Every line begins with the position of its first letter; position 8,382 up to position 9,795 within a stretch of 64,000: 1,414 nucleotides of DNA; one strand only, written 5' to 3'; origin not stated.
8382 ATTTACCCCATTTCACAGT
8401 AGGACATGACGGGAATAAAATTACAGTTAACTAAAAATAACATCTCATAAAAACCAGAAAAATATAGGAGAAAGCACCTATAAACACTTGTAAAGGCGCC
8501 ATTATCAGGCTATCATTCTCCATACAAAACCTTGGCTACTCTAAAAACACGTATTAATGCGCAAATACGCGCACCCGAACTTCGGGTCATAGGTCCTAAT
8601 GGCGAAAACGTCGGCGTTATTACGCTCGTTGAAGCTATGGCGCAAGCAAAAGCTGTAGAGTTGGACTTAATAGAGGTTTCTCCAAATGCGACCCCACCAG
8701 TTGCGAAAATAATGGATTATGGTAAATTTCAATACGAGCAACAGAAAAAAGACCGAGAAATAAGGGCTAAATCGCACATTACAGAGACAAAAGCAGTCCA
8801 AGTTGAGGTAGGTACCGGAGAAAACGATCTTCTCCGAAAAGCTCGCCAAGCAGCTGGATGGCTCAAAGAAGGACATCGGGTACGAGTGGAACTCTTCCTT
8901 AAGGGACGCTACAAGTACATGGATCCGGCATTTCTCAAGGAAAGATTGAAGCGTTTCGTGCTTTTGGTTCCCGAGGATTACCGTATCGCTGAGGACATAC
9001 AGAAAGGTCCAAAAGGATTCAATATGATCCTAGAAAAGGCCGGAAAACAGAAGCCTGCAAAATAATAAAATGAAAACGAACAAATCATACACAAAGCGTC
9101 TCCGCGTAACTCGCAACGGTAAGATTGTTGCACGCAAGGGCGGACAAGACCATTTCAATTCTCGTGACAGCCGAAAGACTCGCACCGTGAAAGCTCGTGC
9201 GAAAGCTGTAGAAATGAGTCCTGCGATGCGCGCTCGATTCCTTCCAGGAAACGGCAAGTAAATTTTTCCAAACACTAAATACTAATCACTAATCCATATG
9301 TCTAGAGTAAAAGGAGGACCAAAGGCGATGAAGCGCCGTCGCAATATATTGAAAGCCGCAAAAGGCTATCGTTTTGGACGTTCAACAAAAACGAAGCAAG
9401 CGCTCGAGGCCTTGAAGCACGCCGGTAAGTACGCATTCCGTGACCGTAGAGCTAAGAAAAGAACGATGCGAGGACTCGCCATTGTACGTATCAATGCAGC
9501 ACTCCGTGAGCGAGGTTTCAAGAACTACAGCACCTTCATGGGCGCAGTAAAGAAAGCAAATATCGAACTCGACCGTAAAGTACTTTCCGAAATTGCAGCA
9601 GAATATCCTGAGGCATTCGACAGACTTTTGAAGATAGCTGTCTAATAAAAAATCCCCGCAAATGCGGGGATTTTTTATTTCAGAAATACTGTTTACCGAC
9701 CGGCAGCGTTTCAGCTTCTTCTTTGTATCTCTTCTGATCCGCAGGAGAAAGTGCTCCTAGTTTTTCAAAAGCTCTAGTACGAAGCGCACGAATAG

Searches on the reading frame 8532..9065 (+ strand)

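Call 11: search_protein_families(library=pfam, proteins=[window:8532-9065:+])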
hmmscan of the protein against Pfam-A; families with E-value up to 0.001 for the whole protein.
window:8532-9065:+ (177 aa): 2 families
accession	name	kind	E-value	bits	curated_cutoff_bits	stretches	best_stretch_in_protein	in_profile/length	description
PF05198.21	IF3_N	-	4.9e-30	103.9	26.9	1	8-76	1-69/70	Translation initiation factor IF-3, N-terminal domain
PF00707.27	IF3_C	-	8.6e-09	35.7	34.8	1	85-167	2-83/86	Translation initiation factor IF-3, C-terminal domain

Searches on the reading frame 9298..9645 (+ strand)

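Call 11: search_protein_families(library=pfam, proteins=[window:9298-9645:+])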
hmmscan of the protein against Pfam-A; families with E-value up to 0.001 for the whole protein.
window:9298-9645:+ (115 aa): 1 family
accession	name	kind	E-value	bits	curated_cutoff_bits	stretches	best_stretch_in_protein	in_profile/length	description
PF00453.23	Ribosomal_L20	-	1.4e-34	118.8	30.8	1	3-110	1-107/107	Ribosomal protein L20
